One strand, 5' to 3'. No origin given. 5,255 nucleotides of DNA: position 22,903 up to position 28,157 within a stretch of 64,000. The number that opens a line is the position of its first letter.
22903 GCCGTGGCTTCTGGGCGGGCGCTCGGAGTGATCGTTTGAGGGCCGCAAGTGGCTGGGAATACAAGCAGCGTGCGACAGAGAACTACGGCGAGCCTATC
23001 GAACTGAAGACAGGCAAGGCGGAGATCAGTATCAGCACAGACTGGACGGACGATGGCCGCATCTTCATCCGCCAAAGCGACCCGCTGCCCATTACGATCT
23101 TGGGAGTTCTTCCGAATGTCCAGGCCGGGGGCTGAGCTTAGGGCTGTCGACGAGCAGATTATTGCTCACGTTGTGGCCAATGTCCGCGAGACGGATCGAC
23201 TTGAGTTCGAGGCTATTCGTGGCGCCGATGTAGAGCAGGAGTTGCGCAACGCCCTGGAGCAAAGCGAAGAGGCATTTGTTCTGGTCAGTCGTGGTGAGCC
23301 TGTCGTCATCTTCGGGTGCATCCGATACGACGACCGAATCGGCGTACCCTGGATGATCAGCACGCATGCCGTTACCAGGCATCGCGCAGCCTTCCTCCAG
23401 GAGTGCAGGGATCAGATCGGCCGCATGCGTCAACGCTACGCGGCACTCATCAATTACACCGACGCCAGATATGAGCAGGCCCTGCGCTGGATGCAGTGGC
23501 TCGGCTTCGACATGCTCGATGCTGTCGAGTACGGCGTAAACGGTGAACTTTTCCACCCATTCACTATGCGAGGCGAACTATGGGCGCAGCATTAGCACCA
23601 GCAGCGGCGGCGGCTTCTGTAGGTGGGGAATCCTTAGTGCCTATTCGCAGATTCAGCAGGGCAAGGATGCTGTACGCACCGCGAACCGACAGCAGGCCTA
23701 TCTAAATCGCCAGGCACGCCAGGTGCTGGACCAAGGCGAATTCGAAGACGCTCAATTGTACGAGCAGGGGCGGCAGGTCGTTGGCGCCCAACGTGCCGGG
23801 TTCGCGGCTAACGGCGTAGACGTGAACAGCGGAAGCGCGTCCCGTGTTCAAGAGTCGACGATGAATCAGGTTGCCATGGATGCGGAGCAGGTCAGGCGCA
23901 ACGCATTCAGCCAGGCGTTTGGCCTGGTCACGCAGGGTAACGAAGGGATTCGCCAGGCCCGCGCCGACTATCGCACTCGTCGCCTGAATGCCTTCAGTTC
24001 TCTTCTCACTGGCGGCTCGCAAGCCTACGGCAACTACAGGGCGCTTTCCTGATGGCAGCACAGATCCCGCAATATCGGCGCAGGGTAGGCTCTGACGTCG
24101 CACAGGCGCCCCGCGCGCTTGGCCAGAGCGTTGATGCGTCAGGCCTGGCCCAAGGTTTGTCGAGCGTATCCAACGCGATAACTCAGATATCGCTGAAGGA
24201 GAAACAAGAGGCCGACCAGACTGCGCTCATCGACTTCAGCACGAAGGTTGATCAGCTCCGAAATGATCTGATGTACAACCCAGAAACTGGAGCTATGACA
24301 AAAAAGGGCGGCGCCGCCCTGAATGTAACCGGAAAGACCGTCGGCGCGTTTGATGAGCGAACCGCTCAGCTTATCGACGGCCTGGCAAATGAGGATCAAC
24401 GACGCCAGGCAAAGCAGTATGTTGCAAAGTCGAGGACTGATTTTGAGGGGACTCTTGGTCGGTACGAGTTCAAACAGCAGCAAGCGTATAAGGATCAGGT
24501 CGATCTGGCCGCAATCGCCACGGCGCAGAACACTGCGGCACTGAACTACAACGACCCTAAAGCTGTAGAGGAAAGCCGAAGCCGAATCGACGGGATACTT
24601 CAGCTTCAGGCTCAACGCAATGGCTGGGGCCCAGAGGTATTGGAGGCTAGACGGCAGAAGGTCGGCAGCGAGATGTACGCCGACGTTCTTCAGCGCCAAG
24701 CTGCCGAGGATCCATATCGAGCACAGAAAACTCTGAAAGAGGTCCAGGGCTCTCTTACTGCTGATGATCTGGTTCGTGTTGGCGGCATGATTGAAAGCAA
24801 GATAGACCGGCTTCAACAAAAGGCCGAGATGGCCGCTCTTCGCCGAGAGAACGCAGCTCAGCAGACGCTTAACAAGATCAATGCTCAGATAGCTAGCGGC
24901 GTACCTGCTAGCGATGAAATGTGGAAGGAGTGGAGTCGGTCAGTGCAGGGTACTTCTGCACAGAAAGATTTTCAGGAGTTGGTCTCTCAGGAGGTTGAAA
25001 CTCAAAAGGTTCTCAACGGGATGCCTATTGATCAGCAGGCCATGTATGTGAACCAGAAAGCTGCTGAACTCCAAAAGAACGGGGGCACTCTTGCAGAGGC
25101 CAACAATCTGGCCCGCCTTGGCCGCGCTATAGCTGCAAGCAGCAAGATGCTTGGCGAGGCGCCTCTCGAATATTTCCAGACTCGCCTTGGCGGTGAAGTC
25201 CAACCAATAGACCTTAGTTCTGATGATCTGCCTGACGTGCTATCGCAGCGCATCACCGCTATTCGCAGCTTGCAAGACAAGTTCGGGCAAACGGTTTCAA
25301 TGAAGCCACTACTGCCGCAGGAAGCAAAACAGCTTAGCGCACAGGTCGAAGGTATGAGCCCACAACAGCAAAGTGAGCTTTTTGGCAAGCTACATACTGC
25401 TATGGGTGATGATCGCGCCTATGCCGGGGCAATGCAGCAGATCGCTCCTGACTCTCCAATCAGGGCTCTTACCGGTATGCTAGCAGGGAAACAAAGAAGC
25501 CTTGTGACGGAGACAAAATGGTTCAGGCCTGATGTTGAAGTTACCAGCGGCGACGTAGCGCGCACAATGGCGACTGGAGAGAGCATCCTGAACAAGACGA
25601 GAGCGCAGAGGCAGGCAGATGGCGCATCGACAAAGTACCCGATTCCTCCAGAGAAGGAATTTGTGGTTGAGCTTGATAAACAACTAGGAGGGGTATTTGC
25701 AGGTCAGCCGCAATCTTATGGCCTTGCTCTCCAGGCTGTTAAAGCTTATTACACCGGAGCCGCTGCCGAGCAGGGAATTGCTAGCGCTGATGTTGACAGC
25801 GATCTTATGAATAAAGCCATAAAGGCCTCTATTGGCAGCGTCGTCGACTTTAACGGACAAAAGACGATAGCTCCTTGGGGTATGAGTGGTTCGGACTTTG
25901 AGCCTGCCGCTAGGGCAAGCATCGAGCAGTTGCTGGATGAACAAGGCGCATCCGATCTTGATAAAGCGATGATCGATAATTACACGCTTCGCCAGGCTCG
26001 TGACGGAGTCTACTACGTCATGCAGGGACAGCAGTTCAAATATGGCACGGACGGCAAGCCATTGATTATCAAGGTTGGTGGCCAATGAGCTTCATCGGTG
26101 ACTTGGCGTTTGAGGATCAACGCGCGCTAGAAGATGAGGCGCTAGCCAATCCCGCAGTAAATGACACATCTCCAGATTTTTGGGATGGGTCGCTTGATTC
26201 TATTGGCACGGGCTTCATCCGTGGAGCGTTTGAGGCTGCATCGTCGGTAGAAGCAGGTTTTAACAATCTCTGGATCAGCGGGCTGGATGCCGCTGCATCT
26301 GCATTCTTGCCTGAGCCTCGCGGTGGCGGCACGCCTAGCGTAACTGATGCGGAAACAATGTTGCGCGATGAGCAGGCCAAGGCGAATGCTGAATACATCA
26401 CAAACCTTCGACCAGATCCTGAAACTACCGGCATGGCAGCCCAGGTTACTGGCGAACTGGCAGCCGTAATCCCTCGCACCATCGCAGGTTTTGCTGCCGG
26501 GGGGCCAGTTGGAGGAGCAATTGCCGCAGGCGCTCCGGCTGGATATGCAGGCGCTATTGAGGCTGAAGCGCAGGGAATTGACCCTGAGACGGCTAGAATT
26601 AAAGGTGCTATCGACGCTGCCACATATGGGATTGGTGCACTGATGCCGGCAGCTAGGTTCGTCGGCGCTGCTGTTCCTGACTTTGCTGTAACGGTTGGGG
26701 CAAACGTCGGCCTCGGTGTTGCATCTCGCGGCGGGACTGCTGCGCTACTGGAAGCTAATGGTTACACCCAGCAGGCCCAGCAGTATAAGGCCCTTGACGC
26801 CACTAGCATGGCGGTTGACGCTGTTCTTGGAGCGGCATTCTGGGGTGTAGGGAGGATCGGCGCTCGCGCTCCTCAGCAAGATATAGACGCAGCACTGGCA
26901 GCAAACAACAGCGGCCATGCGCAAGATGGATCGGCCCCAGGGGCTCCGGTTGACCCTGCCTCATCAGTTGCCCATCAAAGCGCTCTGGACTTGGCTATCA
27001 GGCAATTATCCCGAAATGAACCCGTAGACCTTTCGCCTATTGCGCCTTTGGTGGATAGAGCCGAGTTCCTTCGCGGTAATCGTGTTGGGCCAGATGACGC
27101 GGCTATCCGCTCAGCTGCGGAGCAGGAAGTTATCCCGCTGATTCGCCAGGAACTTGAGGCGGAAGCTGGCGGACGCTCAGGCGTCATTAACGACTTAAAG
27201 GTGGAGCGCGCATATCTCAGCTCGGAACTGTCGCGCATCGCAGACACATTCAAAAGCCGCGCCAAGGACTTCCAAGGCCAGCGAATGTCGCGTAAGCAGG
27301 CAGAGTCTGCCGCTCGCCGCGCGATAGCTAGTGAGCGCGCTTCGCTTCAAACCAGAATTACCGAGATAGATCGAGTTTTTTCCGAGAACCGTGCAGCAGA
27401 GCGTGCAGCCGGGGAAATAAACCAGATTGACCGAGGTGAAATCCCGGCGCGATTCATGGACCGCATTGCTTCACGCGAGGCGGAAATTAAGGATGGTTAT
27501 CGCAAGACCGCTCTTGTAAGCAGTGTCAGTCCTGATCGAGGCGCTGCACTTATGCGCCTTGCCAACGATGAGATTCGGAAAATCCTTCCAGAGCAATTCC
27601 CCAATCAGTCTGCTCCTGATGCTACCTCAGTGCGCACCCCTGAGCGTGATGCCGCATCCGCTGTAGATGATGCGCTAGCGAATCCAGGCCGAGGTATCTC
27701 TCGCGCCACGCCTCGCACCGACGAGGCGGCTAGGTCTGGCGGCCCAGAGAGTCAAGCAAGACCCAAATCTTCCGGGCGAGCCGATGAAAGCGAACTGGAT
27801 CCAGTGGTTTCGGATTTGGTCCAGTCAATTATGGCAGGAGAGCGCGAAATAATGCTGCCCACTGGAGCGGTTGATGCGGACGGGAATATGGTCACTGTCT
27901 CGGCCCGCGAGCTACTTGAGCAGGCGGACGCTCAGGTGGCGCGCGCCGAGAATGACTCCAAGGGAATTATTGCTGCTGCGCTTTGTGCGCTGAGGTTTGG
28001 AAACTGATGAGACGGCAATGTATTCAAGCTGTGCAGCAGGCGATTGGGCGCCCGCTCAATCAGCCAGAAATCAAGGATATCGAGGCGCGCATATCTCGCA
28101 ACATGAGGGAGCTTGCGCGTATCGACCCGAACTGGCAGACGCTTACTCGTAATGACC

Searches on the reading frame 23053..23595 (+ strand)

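Call 3: search_protein_families(library=pfam, proteins=[window:23053-23595:+], max_evalue=0.01)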
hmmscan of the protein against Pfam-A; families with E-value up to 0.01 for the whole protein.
window:23053-23595:+ (180 aa): 0 families

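Call 4: search_protein_families(library=phrogs, proteins=[window:23053-23595:+], max_evalue=0.01)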
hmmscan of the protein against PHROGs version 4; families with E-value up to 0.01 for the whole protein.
window:23053-23595:+ (180 aa): 2 families
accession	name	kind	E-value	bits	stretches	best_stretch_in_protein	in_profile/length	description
phrog_308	-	head and packaging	2e-46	158.9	1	27-174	3-150/151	internal virion protein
phrog_4177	-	unknown function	1.9e-09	38.7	1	60-154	27-122/143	-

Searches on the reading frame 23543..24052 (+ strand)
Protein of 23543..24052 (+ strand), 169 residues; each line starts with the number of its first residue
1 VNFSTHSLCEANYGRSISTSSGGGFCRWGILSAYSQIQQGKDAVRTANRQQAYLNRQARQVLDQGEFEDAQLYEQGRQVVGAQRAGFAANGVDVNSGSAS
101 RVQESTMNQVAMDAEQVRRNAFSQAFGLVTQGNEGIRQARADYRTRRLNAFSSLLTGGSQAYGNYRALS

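Call 3: search_protein_families(library=pfam, proteins=[window:23543-24052:+], max_evalue=0.01)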
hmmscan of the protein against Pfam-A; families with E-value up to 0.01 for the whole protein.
window:23543-24052:+ (169 aa): 1 family
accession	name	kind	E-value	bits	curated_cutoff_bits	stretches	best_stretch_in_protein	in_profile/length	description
PF24072.1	T7_gp14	-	6.2e-06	26.7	27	1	36-165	34-165/187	T7 virus internal virion protein gp14 family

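Call 4: search_protein_families(library=phrogs, proteins=[window:23543-24052:+], max_evalue=0.01)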
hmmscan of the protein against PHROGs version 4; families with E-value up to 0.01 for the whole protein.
window:23543-24052:+ (169 aa): 2 families
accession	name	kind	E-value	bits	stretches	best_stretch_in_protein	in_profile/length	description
phrog_418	-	head and packaging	7.8e-42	144.2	1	29-167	17-155/166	internal virion protein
phrog_805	-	head and packaging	0.0073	17.4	1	36-166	38-170/189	internal virion protein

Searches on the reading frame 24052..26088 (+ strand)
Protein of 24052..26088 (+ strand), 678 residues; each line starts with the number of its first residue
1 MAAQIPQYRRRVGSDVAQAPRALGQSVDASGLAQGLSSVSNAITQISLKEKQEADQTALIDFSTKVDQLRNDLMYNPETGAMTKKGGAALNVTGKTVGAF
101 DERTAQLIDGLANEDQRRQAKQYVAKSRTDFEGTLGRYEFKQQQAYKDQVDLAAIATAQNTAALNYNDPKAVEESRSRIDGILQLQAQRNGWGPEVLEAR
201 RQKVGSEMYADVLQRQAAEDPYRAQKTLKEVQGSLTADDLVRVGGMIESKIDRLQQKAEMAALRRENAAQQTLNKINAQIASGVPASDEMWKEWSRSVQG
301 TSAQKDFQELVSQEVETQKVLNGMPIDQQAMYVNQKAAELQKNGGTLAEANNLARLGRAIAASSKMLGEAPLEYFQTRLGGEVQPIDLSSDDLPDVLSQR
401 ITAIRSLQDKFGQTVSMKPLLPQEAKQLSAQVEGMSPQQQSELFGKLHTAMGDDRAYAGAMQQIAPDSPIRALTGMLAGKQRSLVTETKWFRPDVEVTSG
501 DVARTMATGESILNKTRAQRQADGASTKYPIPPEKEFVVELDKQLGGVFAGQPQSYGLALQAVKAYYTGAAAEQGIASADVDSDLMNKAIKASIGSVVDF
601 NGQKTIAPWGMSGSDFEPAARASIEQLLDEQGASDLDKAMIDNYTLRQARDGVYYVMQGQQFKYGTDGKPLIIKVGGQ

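Call 3: search_protein_families(library=pfam, proteins=[window:24052-26088:+], max_evalue=0.01)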
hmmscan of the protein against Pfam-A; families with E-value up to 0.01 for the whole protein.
window:24052-26088:+ (678 aa): 0 families

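Call 4: search_protein_families(library=phrogs, proteins=[window:24052-26088:+], max_evalue=0.01)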
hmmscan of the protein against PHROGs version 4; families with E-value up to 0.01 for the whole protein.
window:24052-26088:+ (678 aa): 6 families
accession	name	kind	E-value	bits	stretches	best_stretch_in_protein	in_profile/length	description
phrog_992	-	head and packaging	1.3e-51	177.1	2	246-676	352-757/764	head protein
phrog_1044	-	lysis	1.6e-41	143.4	1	3-232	2-231/900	endolysin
phrog_10475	-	lysis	2e-27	97.1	1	3-258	2-270/700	endolysin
phrog_35810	-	unknown function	2.4e-21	77.4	1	481-675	4-188/201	-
phrog_19141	-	unknown function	3.9e-12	47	1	25-221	23-222/479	-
phrog_36437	-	unknown function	2.1e-10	41.3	1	25-200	23-198/374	-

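Call 32: search_protein_families(library=ncbifam, proteins=[window:24052-26085:+], max_evalue=1)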
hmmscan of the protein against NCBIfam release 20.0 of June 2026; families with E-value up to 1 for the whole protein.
window:24052-26085:+ (678 aa): 0 families

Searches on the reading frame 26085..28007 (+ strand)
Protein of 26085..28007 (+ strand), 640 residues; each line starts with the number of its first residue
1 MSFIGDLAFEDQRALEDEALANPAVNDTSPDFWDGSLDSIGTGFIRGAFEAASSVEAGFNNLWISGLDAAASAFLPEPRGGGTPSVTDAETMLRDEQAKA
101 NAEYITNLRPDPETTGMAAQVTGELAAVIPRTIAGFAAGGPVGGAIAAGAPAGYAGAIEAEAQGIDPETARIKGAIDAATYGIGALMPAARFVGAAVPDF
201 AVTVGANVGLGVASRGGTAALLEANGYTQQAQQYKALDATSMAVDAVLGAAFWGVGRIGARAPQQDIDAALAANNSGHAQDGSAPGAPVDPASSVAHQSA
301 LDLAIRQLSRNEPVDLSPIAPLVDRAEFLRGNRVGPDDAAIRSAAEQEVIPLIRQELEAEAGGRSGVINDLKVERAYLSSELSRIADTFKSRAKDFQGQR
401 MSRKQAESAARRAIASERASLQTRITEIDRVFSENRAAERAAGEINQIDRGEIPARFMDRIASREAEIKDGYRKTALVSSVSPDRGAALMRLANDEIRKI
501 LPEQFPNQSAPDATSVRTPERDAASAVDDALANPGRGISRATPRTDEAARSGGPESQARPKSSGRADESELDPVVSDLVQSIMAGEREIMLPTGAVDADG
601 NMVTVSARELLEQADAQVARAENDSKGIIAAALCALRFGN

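Call 3: search_protein_families(library=pfam, proteins=[window:26085-28007:+], max_evalue=0.01)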
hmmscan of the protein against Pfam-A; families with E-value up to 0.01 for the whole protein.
window:26085-28007:+ (640 aa): 0 families

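Call 4: search_protein_families(library=phrogs, proteins=[window:26085-28007:+], max_evalue=0.01)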
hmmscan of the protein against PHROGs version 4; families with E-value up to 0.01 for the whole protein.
window:26085-28007:+ (640 aa): 4 families
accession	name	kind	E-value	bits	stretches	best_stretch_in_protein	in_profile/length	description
phrog_1145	-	unknown function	6.2e-60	204.7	1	7-637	6-593/594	-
phrog_3003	-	unknown function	5.2e-31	109.1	1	338-637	274-565/568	-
phrog_11561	-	unknown function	7.5e-29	101.6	1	19-317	17-293/853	-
phrog_14422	-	unknown function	4.9e-24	86.3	1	99-318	67-300/401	-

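Call 32: search_protein_families(library=ncbifam, proteins=[window:26085-28004:+], max_evalue=1)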
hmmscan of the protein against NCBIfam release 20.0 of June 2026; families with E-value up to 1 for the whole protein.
window:26085-28004:+ (640 aa): 1 family
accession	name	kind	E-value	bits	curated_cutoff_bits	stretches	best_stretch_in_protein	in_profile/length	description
NF007788.0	PRK10481.1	equivalog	0.13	12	198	1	344-416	13-85/225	hypothetical protein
